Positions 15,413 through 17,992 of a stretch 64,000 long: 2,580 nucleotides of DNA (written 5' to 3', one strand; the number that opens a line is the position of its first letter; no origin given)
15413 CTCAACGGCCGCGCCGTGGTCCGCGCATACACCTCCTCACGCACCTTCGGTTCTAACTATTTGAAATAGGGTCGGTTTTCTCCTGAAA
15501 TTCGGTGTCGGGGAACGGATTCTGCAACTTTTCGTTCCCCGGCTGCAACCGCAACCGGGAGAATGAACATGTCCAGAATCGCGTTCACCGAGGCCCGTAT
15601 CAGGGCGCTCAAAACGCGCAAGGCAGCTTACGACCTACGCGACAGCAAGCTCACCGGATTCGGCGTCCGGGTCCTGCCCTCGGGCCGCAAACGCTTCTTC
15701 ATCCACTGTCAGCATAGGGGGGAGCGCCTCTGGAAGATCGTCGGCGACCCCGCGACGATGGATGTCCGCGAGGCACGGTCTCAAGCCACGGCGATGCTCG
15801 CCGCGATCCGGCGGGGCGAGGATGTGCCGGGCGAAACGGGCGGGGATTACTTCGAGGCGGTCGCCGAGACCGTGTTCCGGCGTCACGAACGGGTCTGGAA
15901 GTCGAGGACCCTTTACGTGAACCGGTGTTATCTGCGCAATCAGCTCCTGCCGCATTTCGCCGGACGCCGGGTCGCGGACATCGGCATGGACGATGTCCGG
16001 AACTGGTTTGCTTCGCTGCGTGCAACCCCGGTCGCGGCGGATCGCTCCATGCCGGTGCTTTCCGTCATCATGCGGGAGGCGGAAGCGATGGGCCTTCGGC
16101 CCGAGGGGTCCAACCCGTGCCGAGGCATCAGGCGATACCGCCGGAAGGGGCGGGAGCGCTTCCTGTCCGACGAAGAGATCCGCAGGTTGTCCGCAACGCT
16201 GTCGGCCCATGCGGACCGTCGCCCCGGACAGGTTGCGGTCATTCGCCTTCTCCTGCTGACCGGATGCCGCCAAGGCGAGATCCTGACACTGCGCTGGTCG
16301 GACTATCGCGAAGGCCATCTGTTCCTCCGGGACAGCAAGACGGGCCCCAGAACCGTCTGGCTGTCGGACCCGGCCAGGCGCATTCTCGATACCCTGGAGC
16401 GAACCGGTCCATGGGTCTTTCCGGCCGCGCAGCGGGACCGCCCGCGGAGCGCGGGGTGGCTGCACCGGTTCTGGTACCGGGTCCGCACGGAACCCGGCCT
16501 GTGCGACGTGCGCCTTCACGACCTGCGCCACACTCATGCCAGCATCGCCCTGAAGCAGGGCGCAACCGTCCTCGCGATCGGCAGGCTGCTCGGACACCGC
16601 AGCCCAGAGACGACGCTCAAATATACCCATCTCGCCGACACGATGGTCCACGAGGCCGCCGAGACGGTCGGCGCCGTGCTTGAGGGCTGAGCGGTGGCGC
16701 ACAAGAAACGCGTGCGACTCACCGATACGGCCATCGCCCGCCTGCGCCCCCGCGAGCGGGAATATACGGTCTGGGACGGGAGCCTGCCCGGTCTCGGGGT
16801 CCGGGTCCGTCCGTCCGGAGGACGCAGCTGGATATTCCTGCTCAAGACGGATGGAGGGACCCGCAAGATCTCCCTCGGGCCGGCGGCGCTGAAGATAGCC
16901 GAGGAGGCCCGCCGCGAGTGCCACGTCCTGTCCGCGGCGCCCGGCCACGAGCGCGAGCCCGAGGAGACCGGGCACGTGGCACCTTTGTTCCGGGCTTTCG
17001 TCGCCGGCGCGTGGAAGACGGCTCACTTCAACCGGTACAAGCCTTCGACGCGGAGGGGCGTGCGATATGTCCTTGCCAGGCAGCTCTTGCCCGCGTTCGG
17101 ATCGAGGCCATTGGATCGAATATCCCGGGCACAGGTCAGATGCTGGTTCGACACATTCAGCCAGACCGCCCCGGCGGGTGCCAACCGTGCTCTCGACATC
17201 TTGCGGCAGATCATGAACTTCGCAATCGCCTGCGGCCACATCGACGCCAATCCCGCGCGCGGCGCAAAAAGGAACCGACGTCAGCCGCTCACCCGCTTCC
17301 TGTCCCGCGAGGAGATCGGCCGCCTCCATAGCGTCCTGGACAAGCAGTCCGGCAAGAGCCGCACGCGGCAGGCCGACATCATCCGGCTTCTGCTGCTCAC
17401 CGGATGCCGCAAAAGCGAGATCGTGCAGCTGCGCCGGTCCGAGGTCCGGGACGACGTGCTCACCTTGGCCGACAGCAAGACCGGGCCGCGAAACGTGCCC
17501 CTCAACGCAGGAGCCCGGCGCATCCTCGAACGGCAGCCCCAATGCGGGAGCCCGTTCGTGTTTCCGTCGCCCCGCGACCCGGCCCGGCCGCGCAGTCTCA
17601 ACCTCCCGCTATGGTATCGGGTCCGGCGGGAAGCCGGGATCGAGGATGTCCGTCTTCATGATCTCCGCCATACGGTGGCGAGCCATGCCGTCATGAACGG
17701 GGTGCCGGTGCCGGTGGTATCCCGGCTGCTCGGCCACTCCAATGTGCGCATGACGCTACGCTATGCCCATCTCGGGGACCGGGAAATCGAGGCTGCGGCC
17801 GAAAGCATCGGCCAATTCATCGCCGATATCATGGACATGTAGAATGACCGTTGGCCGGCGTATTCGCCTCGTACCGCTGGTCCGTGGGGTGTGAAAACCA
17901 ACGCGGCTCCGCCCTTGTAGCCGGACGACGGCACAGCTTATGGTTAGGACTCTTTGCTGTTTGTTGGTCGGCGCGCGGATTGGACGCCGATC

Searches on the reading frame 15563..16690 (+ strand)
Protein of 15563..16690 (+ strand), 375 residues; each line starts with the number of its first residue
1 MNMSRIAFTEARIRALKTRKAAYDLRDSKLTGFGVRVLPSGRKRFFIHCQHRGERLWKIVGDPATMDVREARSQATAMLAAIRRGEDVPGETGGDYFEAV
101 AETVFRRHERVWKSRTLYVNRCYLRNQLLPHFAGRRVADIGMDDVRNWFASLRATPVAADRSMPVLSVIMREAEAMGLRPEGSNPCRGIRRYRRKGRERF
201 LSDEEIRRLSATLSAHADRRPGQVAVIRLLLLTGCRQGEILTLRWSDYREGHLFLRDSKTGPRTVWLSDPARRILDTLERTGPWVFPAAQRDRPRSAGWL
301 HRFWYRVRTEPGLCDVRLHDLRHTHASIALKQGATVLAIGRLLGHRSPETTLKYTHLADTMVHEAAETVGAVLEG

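Call 3: search_protein_families(library=pfam, proteins=[window:15563-16690:+], max_evalue=0.01)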
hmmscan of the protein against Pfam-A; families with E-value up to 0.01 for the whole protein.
window:15563-16690:+ (375 aa): 4 families
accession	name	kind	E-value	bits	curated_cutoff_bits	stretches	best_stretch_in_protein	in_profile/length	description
PF00589.27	Phage_integrase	-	3.1e-19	69.9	27.1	1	200-359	2-170/172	Phage integrase family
PF13356.12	Arm-DNA-bind_3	-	3.5e-10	40.3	27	1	8-88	1-76/83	Arm DNA-binding domain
PF22022.2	Phage_int_M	-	8.1e-05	23.2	27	1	97-180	1-86/96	Phage integrase central domain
PF14659.12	Phage_int_SAM_3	-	0.0093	16.6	22.6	0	105-152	10-57/58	Phage integrase, N-terminal SAM-like domain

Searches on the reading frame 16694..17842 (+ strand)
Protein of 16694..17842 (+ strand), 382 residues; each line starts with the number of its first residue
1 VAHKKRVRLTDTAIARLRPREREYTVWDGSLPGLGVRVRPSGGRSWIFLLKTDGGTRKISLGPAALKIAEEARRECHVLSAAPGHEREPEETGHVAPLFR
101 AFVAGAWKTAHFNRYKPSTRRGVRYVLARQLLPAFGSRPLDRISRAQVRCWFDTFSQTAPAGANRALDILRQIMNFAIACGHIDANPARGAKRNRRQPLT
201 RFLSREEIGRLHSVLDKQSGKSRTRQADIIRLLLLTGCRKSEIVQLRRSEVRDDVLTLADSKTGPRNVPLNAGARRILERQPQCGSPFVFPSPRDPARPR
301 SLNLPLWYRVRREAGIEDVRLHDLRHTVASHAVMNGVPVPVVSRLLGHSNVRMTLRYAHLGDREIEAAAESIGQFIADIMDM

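Call 3: search_protein_families(library=pfam, proteins=[window:16694-17842:+], max_evalue=0.01)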
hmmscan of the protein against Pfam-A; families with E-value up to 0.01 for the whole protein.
window:16694-17842:+ (382 aa): 4 families
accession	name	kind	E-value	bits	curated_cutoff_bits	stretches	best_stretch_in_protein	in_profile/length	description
PF00589.27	Phage_integrase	-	2.2e-24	86.6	27.1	1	202-361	2-169/172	Phage integrase family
PF22022.2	Phage_int_M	-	3.2e-11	43.8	27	1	103-191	4-93/96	Phage integrase central domain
PF13356.12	Arm-DNA-bind_3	-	6e-08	33.2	27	1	9-79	1-66/83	Arm DNA-binding domain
PF14659.12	Phage_int_SAM_3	-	7.3e-05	23.4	22.6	1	107-152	9-54/58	Phage integrase, N-terminal SAM-like domain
